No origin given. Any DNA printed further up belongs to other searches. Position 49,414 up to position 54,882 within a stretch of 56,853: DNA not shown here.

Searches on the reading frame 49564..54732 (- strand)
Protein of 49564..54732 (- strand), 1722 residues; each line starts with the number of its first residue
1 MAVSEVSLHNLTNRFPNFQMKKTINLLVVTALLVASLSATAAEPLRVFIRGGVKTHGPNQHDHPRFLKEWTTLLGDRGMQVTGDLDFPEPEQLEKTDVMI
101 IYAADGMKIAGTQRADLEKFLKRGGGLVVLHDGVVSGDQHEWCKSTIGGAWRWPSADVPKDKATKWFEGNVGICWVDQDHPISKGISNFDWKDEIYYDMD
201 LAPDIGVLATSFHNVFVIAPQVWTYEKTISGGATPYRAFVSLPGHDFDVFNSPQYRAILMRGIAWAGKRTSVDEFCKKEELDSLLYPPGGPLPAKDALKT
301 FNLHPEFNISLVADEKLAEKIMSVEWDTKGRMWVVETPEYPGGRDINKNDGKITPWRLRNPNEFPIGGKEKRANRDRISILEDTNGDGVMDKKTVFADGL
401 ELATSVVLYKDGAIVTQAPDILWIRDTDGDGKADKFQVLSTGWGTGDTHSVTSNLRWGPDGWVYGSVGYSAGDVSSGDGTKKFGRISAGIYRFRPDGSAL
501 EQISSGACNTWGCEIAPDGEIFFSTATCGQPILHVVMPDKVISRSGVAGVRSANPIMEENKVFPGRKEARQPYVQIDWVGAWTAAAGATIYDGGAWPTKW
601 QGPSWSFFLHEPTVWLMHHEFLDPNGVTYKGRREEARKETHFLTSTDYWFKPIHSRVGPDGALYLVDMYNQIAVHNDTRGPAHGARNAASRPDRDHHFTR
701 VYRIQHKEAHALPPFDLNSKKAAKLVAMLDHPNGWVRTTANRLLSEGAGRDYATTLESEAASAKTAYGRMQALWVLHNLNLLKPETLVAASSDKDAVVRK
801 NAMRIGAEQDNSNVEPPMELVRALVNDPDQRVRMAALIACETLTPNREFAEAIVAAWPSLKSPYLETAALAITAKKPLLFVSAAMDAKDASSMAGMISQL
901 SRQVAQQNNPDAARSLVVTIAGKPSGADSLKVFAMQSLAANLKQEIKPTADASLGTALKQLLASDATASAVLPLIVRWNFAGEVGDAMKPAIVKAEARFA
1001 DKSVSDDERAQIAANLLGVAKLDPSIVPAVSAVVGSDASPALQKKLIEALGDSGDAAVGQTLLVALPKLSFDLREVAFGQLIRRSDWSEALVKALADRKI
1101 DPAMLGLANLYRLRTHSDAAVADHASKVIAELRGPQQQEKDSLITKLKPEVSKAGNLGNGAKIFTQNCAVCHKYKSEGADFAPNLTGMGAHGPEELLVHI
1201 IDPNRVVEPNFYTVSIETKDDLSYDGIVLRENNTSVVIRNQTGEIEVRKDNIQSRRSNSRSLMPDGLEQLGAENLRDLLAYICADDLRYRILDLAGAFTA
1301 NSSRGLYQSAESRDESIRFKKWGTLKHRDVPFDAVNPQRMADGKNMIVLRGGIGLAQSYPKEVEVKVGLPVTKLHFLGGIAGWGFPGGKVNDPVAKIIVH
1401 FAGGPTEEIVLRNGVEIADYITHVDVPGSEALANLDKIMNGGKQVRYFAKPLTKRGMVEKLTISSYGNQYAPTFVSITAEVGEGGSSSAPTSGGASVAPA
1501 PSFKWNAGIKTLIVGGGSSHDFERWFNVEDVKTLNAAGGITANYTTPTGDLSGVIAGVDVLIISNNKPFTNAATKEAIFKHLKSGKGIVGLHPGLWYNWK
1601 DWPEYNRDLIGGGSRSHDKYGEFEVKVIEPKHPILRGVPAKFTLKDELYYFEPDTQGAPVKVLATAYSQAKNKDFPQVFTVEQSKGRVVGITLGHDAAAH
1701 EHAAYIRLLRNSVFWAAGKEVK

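Call 79: search_protein_families(library=pfam, proteins=[window:49564-54732:-], max_evalue=0.00001)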
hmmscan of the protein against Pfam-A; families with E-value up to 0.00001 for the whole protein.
window:49564-54732:- (1722 aa): 5 families
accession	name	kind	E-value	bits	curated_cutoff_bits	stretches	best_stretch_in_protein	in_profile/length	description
PF23500.1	DUF7133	-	7.7e-116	388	27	1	295-708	3-385/385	Domain of unknown function (DUF7133)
PF06283.17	ThuA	-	7.2e-56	190.2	33.4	2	1530-1716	22-209/209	Trehalose utilisation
PF13646.12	HEAT_2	-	8.5e-08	32.8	27.7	0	786-844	3-59/88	HEAT repeats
PF13442.11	Cytochrome_CBB3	-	2.8e-06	28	27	0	1157-1204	3-45/68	Cytochrome C oxidase, cbb3-type, subunit III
PF00034.26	Cytochrom_C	-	8.4e-06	27.5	21.3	0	1159-1195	3-40/90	Cytochrome c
